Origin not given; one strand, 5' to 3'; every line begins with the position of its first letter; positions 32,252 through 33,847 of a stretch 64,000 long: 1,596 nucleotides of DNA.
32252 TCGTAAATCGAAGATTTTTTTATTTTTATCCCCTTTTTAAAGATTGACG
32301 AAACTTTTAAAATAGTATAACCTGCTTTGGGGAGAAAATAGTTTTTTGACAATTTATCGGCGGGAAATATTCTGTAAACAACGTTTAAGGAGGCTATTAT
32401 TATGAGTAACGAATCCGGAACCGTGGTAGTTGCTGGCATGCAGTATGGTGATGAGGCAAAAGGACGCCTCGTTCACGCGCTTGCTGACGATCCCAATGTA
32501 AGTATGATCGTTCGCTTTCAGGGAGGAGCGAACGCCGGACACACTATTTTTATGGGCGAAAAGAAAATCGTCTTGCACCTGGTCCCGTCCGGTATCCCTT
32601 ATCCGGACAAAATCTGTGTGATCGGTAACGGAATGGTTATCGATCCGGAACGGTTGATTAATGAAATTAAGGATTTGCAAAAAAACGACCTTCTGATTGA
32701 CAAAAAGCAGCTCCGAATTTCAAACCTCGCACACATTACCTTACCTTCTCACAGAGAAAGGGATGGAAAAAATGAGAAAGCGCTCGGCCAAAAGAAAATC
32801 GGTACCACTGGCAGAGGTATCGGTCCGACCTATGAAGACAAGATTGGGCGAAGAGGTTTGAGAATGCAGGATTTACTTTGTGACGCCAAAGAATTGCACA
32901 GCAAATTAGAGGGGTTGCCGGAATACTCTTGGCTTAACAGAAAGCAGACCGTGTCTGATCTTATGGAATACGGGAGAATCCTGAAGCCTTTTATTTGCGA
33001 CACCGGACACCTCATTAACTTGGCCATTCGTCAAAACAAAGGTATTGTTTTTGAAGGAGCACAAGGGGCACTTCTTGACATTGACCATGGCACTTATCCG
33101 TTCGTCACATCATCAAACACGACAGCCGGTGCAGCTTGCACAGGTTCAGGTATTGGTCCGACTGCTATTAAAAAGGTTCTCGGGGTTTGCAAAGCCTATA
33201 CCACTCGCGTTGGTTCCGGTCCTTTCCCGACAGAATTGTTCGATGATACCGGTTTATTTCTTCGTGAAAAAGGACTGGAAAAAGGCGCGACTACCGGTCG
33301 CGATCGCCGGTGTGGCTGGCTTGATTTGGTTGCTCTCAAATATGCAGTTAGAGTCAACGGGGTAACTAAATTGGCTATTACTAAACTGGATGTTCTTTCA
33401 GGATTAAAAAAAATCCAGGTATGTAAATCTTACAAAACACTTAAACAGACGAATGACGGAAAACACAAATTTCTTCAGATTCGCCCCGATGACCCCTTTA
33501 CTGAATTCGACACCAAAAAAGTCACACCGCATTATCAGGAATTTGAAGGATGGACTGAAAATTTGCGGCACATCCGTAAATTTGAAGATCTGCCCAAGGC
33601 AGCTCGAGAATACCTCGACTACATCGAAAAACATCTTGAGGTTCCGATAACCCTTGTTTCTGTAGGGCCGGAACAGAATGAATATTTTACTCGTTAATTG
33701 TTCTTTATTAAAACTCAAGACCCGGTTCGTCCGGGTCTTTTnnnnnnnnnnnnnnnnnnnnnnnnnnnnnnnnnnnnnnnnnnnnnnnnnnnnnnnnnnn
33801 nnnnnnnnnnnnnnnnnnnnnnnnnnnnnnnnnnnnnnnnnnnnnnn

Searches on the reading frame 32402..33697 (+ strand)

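Call 8: search_protein_families(library=pfam, proteins=[window:32402-33697:+], max_evalue=0.01)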
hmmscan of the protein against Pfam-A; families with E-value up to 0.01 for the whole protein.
window:32402-33697:+ (431 aa): 1 family
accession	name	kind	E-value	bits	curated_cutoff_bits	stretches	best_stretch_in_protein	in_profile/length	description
PF00709.27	Adenylsucc_synt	-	1.9e-162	541.2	27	1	9-428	1-415/416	Adenylosuccinate synthetase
